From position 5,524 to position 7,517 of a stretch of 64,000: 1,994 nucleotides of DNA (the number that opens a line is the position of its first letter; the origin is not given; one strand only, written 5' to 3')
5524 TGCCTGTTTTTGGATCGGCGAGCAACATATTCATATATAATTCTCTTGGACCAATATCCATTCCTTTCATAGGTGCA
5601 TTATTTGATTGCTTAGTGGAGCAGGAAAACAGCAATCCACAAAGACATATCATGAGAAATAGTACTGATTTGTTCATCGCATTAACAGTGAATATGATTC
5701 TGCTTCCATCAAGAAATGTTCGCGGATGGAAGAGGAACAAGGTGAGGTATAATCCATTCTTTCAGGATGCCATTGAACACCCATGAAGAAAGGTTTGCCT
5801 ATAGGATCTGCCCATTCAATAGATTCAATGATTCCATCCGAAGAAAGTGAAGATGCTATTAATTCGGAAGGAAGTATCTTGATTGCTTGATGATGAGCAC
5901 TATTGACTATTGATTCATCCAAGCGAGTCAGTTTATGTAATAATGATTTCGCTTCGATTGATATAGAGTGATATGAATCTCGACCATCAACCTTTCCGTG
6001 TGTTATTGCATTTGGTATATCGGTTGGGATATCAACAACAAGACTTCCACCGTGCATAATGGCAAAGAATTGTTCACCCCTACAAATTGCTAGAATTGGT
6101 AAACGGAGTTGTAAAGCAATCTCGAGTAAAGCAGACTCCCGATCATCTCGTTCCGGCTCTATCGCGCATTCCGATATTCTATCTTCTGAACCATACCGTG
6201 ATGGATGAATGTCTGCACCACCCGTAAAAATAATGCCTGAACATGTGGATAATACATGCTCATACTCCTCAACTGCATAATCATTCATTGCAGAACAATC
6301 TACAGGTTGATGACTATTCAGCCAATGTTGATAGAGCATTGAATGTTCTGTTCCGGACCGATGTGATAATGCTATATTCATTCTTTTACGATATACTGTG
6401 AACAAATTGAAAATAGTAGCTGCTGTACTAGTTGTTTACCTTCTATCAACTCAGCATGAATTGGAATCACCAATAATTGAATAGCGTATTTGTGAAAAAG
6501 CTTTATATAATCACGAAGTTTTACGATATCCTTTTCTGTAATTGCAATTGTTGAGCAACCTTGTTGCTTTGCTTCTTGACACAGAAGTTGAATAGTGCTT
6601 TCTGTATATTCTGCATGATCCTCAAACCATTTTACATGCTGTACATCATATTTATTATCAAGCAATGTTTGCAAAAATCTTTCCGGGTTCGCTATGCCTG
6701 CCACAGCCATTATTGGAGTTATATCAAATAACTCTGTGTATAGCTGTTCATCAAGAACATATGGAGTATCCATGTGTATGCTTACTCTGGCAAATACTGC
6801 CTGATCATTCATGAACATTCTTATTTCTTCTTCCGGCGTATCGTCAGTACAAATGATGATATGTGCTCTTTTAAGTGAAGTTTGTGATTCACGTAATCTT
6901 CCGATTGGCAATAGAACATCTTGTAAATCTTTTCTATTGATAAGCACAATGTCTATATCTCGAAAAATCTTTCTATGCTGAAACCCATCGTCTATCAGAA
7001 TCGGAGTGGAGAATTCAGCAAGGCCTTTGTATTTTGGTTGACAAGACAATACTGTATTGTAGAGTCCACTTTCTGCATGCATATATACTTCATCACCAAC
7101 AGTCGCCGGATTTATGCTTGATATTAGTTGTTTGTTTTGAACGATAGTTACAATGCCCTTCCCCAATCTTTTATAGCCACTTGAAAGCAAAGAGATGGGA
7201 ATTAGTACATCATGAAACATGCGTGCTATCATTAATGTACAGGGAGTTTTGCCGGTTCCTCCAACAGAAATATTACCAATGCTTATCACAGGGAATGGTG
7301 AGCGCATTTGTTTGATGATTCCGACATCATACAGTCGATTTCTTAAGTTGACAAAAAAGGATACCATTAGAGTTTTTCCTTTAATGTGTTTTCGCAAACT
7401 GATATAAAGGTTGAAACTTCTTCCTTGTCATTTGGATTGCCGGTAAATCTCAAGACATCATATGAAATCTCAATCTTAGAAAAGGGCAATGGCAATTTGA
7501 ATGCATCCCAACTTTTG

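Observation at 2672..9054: Lipid A genes translationally coupled to a C26 glutamine-amidotransferase-like hydrolase and a 1000-aa BNR-repeat T9SS cargo protein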

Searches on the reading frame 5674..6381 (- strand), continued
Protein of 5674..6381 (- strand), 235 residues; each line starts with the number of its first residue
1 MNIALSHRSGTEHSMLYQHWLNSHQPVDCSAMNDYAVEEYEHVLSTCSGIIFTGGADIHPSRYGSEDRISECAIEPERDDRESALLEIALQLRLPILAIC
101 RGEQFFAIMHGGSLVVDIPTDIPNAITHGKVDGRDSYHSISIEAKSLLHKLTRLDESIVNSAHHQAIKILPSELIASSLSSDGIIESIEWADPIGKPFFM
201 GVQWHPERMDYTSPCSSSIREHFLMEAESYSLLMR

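Call 42: find_encoding_contigs(protein=P0017, flank=7000, max_places=2)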
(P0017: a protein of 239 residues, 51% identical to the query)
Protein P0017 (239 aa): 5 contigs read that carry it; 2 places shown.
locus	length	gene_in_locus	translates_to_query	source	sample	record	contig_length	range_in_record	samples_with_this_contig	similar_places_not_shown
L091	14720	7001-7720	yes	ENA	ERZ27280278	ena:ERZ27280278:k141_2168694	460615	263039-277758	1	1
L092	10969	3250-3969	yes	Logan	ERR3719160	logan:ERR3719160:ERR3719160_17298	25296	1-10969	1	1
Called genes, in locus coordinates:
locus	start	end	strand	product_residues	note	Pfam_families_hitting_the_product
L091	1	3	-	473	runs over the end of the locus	PF01225:Mur_ligase, PF08245:Mur_ligase_M, PF02875:Mur_ligase_C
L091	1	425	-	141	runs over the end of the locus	-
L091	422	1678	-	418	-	-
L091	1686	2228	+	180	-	PF22503:DUF6992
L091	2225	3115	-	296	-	PF23914:TPR_CcmH_CycH (weak), PF25063:ARM_TT21_C (weak), PF00515:TPR_1, PF13414:TPR_11, PF00515:TPR_1, PF13414:TPR_11, PF00515:TPR_1, PF13414:TPR_11, +23 more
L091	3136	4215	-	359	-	-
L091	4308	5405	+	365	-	PF02684:LpxB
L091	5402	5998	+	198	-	PF04028:DUF374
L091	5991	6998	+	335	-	PF02606:LpxK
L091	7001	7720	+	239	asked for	PF07722:Peptidase_C26, PF00117:GATase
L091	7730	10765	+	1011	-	PF15902:Sortilin-Vps10 (faint)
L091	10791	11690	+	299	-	PF12849:PBP_like_2, PF12727:PBP_like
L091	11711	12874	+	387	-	PF00528:BPD_transp_1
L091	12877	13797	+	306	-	PF00528:BPD_transp_1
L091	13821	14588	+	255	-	PF02463:SMC_N, PF00005:ABC_tran, PF13304:AAA_21 (faint)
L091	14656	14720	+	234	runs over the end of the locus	PF01895:PhoU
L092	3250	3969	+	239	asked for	PF07722:Peptidase_C26, PF00117:GATase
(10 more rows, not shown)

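Call 47: search_protein_families(library=pfam, proteins=[L003:8053-9045:+, L003:6359-7903:-, L006:5522-8548:+, L006:8606-9862:+, L004:1453-4200:-, L007:11063-13966:-, L017:10665-12188:-, L062:8706-9944:-, L062:10696-13488:+, L037:8086-8925:+], max_evalue=0.001)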
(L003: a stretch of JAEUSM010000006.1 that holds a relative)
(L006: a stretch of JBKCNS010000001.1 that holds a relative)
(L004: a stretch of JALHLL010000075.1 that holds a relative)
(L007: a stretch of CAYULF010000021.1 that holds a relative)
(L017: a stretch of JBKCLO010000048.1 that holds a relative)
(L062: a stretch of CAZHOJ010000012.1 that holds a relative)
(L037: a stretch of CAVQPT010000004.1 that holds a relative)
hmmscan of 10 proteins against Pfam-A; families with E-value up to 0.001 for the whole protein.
L003:8053-9045:+ (330 aa): 1 family
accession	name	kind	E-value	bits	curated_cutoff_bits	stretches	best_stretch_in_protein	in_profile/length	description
PF02618.21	YceG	-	6.3e-70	236.2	32.4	1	40-322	3-273/275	YceG-like family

L003:6359-7903:- (514 aa): 7 families
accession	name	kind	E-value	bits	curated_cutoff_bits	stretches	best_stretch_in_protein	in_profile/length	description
PF13365.12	Trypsin_2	-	3.2e-37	128.9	27.6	1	122-260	1-144/144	Trypsin-like peptidase domain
PF13180.12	PDZ_2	-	6.1e-29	100.6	27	2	299-390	1-80/80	PDZ domain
PF00595.29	PDZ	-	2.6e-21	76.2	23.2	2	297-376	8-79/81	PDZ domain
PF00089.32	Trypsin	-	3.9e-20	73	20.6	1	123-287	28-220/220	Trypsin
PF17820.7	PDZ_6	-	4.8e-19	68.3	27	2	325-361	1-37/54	PDZ domain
PF14685.13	PDZ_Tricorn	-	1.2e-05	25.6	25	0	332-382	30-81/88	Tricorn protease PDZ domain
PF10459.15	Peptidase_S46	-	0.00047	19.4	22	0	118-143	45-70/698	Peptidase S46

L006:5522-8548:+ (1008 aa): 1 family
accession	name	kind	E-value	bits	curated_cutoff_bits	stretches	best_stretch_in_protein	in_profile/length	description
PF13884.11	Peptidase_S74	-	3.7e-12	46.8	22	1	794-848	1-58/58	Chaperone of endosialidase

L006:8606-9862:+ (418 aa): 1 family
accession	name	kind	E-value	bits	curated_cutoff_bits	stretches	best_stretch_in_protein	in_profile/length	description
PF02606.20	LpxK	-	1.5e-72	244.9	27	1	70-399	7-327/328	Tetraacyldisaccharide-1-P 4'-kinase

L004:1453-4200:- (915 aa): 6 families
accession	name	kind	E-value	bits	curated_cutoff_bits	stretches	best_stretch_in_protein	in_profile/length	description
PF17517.7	IgGFc_binding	-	9.5e-48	163.4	25.6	1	144-480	1-297/297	IgGFc binding protein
PF22066.2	Cep192_D8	-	3.6e-10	40.4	33.5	1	626-706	22-100/101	Cep192 domain 8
PF18962.6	Por_Secre_tail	-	2.4e-09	37.8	27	1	844-905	1-67/75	Secretion system C-terminal sorting domain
PF24507.1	Ig_CFAP65_4th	-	3.2e-07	31.1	27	0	663-702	33-72/76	CFAP65, fourth Ig-like domain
PF22073.2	Cep192_D4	-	1.1e-06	29.2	35.5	0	618-697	16-100/112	Cep192 domain 4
PF22544.2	HYDIN_VesB_CFA65-like_Ig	-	0.00019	22.1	25.5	1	645-704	42-99/100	HYDIN/CFA65/VesB-like, Ig-like domain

L007:11063-13966:- (967 aa): 2 families
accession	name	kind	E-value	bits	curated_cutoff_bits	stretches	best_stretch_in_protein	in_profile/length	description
PF00082.27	Peptidase_S8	-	1.6e-40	139.6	21.8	1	179-442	2-273/288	Subtilase family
PF18962.6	Por_Secre_tail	-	6.7e-06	26.7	27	1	887-955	1-65/75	Secretion system C-terminal sorting domain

L017:10665-12188:- (507 aa): 0 families

L062:8706-9944:- (412 aa): 0 families

L062:10696-13488:+ (930 aa): 3 families
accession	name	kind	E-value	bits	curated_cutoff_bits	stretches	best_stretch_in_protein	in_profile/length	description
PF02896.24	PEP-utilizers_C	-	1.7e-79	267.5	22.8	1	552-900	6-291/293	PEP-utilising enzyme, PEP-binding domain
PF01326.24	PPDK_N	-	5e-57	194.1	27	2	25-300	3-217/328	Pyruvate phosphate dikinase, AMP/ATP-binding domain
PF00391.29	PEP-utilizers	-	1.5e-22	79.4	23.1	1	438-519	3-72/72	PEP-utilising enzyme, mobile domain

L037:8086-8925:+ (279 aa): 2 families
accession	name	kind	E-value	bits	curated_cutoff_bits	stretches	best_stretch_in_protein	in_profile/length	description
PF07719.23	TPR_2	-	0.00039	20.8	27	0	154-171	4-21/34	Tetratricopeptide repeat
PF13428.12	TPR_14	-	0.00064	20.6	23.5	0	191-218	4-31/44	Tetratricopeptide repeat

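Call 54: search_protein_families(library=pfam, proteins=[L087:7705-10710:+, L089:7711-10698:+, L091:7730-10765:+], max_evalue=0.01)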
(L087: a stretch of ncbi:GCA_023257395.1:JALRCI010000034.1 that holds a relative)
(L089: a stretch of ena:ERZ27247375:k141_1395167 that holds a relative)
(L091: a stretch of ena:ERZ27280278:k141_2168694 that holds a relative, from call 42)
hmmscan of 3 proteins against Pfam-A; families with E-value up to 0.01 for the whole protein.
L087:7705-10710:+ (1001 aa): 4 families
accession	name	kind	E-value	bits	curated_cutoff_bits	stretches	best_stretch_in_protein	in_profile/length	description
PF15902.12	Sortilin-Vps10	-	3e-06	26.8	33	1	101-193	29-117/446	Sortilin, neurotensin receptor 3,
PF14870.12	PSII_BNR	-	0.00033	20.4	27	0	71-140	206-277/303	Photosynthesis system II assembly factor YCF48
PF18962.6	Por_Secre_tail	-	0.00034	21.3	27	1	937-990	11-68/75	Secretion system C-terminal sorting domain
PF13088.12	BNR_2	-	0.0018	18.1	31.4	0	631-738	117-215/277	BNR repeat-like domain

L089:7711-10698:+ (995 aa): 4 families
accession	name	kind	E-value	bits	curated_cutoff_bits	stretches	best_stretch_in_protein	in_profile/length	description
PF02012.26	BNR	-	2.4e-06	27.1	27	0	175-186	1-12/12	BNR/Asp-box repeat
PF15902.12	Sortilin-Vps10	-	7.6e-05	22.1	33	0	98-193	27-118/446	Sortilin, neurotensin receptor 3,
PF00041.27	fn3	-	0.0028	18.3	25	0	837-912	12-83/84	Fibronectin type III domain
PF18962.6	Por_Secre_tail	-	0.003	18.3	27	0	944-986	22-66/75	Secretion system C-terminal sorting domain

L091:7730-10765:+ (1011 aa): 4 families
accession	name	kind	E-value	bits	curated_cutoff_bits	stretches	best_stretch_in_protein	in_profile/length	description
PF15902.12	Sortilin-Vps10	-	4.3e-08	32.8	33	0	113-199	36-117/446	Sortilin, neurotensin receptor 3,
PF18962.6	Por_Secre_tail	-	0.00014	22.5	27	1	941-1007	7-73/75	Secretion system C-terminal sorting domain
PF02012.26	BNR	-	0.00023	21.1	27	0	720-730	1-11/12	BNR/Asp-box repeat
PF14870.12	PSII_BNR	-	0.00057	19.7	27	0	181-252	84-143/303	Photosynthesis system II assembly factor YCF48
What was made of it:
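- On T9SS type A cargo: Orthologs score 18-22.5 bits (call 54).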

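Call 57: find_encoding_contigs(protein=P0179, flank=4000, max_places=1)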
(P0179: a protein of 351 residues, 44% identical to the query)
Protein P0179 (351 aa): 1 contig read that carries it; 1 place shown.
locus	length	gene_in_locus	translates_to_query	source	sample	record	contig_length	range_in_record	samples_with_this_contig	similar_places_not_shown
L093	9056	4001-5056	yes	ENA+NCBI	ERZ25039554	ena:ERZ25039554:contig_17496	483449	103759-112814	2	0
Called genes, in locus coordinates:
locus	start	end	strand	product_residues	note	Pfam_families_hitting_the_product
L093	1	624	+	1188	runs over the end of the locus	PF02463:SMC_N, PF13175:AAA_15 (weak), PF13476:AAA_23 (weak), PF24161:CCDC39 (weak), PF06470:SMC_hinge, PF13304:AAA_21 (weak)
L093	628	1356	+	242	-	PF06888:Put_Phosphatase, PF12710:HAD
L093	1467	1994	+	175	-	PF04191:PEMT, PF04140:ICMT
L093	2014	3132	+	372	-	PF02684:LpxB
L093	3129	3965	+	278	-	PF00515:TPR_1 (faint), PF07719:TPR_2 (faint), PF13181:TPR_8 (faint)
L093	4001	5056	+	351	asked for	PF02606:LpxK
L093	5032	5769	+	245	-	PF07722:Peptidase_C26, PF00117:GATase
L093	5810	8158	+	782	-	PF01326:PPDK_N, PF00391:PEP-utilizers, PF02896:PEP-utilizers_C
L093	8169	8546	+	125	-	PF02896:PEP-utilizers_C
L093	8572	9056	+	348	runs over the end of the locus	PF02547:Queuosine_synth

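Call 58: find_encoding_contigs(protein=P0216, flank=4000, max_places=1)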
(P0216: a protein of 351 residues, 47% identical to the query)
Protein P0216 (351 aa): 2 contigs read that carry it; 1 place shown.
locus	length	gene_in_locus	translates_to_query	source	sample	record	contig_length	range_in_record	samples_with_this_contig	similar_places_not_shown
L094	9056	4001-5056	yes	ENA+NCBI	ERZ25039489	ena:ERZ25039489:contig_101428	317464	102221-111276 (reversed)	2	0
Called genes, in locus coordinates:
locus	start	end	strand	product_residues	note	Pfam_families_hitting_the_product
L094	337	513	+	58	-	-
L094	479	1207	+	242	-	PF06888:Put_Phosphatase (weak), PF12710:HAD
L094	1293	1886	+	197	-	-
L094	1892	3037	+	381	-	PF02684:LpxB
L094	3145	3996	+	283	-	PF07719:TPR_2 (faint)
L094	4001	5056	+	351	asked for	PF02606:LpxK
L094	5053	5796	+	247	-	PF00117:GATase, PF07722:Peptidase_C26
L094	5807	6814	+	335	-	PF01326:PPDK_N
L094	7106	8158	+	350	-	PF00391:PEP-utilizers, PF02896:PEP-utilizers_C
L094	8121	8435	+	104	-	PF02896:PEP-utilizers_C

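Call 59: find_encoding_contigs(protein=P0205, flank=4000, max_places=1)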
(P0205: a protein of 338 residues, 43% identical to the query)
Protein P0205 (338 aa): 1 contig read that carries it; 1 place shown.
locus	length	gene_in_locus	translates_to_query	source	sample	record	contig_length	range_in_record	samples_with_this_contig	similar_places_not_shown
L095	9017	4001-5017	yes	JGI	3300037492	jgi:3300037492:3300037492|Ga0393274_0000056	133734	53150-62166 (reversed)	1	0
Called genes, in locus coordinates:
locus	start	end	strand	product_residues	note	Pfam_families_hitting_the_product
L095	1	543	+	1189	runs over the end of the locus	PF02463:SMC_N, PF13175:AAA_15, PF13476:AAA_23, PF06470:SMC_hinge, PF13304:AAA_21 (weak)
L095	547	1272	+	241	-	PF06888:Put_Phosphatase, PF12710:HAD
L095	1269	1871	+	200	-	PF04140:ICMT, PF04191:PEMT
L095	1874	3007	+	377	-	PF02684:LpxB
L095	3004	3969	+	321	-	PF14559:TPR_19 (faint)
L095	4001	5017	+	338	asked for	PF02606:LpxK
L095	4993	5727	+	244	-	PF00117:GATase, PF07722:Peptidase_C26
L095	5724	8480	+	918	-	PF01326:PPDK_N, PF00391:PEP-utilizers, PF02896:PEP-utilizers_C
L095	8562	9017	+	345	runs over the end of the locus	PF02547:Queuosine_synth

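Call 60: predict_structure(alignment_id=A1)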
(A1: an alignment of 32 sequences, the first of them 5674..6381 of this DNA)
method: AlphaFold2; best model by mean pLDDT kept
length: 235 residues; sequences in the alignment: 32
mean_pLDDT: 96.2   pTM: 0.93
mean pLDDT of the five models: 96.2, 96.1, 95.4, 95.3, 94.9
residues with pLDDT >= 90: 220; 70-90: 15; 50-70: 0; < 50: 0
segments of 3 or more residues with pLDDT < 50: none
pLDDT, mean of each block of 10 residues (from residue 1): 93 87 97 97 98 97 97 95 98 98 98 96 91 93 98 98 97 98 98 97 97 98 98 89
secondary structure, 60 per line:
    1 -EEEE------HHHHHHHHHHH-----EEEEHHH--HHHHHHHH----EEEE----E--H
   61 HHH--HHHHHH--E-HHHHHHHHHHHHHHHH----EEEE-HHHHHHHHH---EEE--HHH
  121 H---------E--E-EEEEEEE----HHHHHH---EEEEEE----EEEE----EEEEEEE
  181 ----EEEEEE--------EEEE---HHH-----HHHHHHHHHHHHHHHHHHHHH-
elements in order: E2-5 H12-22 E28-31 H37-44 E49-52 H60-63 H66-71 H76-91 E96-99 H101-109 E113-115 H118-121 E136-142 H147-152 E156-161 E166-169 E174-180 E185-190 E199-202 H214-234
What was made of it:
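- On Peptidase C26 / class I GATase-like hydrolases: AF2 pLDDT 96.2 (call 60).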

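Call 62: fold_search(model_id=the predicted structure, library=pdb)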
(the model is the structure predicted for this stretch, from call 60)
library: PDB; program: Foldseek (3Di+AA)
matches with E <= 10: 1312; with E <= 0.001: 180
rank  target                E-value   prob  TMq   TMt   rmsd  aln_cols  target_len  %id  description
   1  3fij_A                5.0e-20  1.00  0.83  0.87   2.5       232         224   32  Crystal structure of a uncharacterized protein lin1909 (released 2009-01-13)
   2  3fij_G                6.0e-20  1.00  0.83  0.87   2.5       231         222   31  Crystal structure of a uncharacterized protein lin1909 (released 2009-01-13)
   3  3fij_B                7.2e-20  1.00  0.82  0.87   2.6       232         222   31  Crystal structure of a uncharacterized protein lin1909 (released 2009-01-13)
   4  3fij_D                8.7e-20  1.00  0.83  0.87   2.5       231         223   32  Crystal structure of a uncharacterized protein lin1909 (released 2009-01-13)
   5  3fij_C                1.6e-19  1.00  0.83  0.88   2.4       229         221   31  Crystal structure of a uncharacterized protein lin1909 (released 2009-01-13)
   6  6vtv_A                1.1e-18  1.00  0.82  0.77   3.4       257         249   25  Crystal structure of PuuD gamma-glutamyl-gamma-aminobutyrate hydrolase from E. coli (released 2020-02-26)
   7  6vtv_B                5.7e-18  1.00  0.82  0.77   3.7       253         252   25  Crystal structure of PuuD gamma-glutamyl-gamma-aminobutyrate hydrolase from E. coli (released 2020-02-26)
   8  7d53_C                2.5e-17  1.00  0.80  0.76   3.9       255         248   22  SpuA mutant - H221N with Glu (released 2021-10-06)
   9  7d53_B                3.0e-17  1.00  0.79  0.76   3.7       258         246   22  SpuA mutant - H221N with Glu (released 2021-10-06)
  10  7d53_A                5.0e-17  1.00  0.80  0.76   3.4       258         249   22  SpuA mutant - H221N with Glu (released 2021-10-06)
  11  7d50_A                8.8e-17  1.00  0.81  0.77   3.4       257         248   21  SpuA mutant - H221N with glutamyl-thioester (released 2021-10-06)
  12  7d50_B                1.4e-16  1.00  0.80  0.74   3.6       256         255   22  SpuA mutant - H221N with glutamyl-thioester (released 2021-10-06)
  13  7d4r_A                1.5e-16  1.00  0.75  0.75   4.9       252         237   21  SpuA native structure (released 2021-10-06)
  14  7d4r_B                3.5e-15  1.00  0.74  0.80   3.1       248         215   20  SpuA native structure (released 2021-10-06)
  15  7d97_B                5.4e-13  1.00  0.65  0.79   3.6       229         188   20  Crystal structure of N109P mutant of GATase subunit of Methanocaldococcus jannaschii GMP synthetase (released 2021-08-04)
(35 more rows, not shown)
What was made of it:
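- On Peptidase C26 / class I GATase-like hydrolases: TM-scores (normalised to the query) of 0.83 to 3fij and 0.82 to 6vtv (call 62).
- Structural neighbours beyond PuuD/SpuA are the GATase subunits of GMP, CTP and ADC synthases (call 62). Partner-dependent GATase subunits score comparably by that measure (0.74-0.83) but are more distant in E-value, identity and coverage of the query (call 62).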

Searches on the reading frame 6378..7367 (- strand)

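Call 8: search_protein_families(library=pfam, proteins=[window:6378-7367:-], max_evalue=0.01)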
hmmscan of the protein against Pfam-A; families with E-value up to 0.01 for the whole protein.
window:6378-7367:- (329 aa): 2 families
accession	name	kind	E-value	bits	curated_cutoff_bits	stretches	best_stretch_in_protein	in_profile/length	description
PF02606.20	LpxK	-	1.7e-64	218.5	27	1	3-318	13-324/328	Tetraacyldisaccharide-1-P 4'-kinase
PF02811.25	PHP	-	0.004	17.9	26.4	1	256-299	14-58/164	PHP domain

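Call 9: search_protein_families(library=ncbifam, proteins=[window:6378-7367:-], max_evalue=0.01)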
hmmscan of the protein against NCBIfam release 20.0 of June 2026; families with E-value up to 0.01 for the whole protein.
window:6378-7367:- (329 aa): 2 families
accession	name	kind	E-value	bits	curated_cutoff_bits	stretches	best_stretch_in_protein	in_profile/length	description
TIGR00682.1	lpxK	equivalog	1.9e-47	162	91.95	1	6-292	9-299/324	tetraacyldisaccharide 4'-kinase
NF001892.0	PRK00652.1-5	equivalog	2.5e-37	128.6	327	1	24-288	51-278/308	tetraacyldisaccharide 4'-kinase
